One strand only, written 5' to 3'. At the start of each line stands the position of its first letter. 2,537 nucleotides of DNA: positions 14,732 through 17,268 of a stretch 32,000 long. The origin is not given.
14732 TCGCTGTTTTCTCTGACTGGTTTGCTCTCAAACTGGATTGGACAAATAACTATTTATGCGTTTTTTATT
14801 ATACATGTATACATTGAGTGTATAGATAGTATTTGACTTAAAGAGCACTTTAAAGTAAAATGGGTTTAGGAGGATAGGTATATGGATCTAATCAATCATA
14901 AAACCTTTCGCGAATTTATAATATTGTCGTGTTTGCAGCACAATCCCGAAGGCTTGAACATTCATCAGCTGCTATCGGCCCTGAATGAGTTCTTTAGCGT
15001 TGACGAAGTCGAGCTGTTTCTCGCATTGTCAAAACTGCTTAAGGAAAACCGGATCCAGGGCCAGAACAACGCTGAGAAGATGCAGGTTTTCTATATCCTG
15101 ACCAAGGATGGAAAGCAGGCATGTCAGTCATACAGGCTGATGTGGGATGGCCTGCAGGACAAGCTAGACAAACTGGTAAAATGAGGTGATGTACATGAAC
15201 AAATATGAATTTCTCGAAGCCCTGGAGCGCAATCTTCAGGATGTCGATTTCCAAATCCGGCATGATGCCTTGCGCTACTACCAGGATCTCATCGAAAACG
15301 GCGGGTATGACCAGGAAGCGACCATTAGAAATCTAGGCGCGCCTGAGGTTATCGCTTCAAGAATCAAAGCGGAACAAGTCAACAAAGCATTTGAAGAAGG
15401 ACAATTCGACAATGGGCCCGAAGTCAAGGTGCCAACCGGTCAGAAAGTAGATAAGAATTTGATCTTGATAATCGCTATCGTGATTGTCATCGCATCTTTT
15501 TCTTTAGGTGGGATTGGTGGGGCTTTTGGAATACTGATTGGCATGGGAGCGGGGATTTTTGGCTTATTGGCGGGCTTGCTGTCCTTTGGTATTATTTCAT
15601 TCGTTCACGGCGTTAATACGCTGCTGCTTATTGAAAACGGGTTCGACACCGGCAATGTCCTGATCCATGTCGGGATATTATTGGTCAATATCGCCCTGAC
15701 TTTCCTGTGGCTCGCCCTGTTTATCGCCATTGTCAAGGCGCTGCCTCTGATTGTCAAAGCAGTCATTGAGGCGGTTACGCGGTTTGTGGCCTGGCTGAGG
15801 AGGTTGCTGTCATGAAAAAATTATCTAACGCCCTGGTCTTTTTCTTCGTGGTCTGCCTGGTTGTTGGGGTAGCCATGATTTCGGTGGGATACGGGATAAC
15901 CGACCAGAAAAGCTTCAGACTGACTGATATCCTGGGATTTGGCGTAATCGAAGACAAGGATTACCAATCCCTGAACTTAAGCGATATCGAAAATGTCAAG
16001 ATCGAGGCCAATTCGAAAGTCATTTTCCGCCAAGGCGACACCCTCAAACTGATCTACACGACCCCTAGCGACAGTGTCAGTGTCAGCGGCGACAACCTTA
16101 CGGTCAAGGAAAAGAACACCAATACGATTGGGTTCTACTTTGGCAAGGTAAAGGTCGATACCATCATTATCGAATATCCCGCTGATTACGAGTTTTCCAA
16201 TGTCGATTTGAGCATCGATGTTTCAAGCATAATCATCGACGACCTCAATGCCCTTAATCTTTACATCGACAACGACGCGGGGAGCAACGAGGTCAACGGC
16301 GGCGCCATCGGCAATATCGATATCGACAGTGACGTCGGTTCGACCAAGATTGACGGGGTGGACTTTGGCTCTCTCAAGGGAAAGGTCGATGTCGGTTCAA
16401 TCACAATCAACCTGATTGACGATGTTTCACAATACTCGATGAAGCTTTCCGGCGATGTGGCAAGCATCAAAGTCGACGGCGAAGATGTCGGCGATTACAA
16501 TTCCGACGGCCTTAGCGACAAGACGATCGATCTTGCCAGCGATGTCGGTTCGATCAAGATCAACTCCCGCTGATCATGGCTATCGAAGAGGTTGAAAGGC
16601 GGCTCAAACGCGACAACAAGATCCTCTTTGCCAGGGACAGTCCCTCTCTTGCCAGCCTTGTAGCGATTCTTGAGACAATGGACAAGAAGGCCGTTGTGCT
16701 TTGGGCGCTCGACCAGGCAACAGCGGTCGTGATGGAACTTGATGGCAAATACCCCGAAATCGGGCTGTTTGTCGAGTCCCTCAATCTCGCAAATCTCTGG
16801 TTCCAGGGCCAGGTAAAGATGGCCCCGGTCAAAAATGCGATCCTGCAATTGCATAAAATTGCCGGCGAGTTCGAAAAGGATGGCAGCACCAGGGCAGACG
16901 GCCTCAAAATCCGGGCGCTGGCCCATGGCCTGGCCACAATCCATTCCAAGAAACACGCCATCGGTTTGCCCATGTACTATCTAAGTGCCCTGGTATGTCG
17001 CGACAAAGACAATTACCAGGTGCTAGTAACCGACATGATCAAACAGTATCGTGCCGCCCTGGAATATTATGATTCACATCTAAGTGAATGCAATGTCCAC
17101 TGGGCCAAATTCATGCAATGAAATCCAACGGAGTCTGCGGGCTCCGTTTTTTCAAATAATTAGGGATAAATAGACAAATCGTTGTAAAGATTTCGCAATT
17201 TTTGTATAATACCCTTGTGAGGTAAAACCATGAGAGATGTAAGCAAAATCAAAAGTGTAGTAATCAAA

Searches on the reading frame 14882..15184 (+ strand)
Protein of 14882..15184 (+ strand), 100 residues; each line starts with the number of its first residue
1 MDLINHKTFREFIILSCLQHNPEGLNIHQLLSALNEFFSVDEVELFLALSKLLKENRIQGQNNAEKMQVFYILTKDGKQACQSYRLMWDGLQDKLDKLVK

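Call 81: search_protein_families(library=pfam, proteins=[window:14882-15184:+], max_evalue=0.001)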
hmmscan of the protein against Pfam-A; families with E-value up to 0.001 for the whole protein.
window:14882-15184:+ (100 aa): 1 family
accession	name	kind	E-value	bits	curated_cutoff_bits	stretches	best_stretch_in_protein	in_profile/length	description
PF03551.20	PadR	-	1.4e-05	25.5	27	1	14-82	1-74/75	Transcriptional regulator PadR-like family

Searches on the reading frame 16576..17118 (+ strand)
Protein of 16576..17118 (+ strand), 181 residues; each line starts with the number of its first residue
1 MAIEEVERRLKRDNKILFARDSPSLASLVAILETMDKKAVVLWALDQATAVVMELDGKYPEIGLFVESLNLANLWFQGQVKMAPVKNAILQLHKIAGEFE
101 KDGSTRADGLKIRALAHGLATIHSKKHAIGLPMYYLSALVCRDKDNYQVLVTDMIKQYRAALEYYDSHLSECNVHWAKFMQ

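Call 81: search_protein_families(library=pfam, proteins=[window:16576-17118:+], max_evalue=0.001)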
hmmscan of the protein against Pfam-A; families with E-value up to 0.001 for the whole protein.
window:16576-17118:+ (181 aa): 1 family
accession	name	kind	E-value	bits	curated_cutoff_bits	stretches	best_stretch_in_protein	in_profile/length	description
PF21805.3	Imm5_like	-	6.5e-22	78.2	25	1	32-159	3-127/129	Imm-5 like putative immunity protein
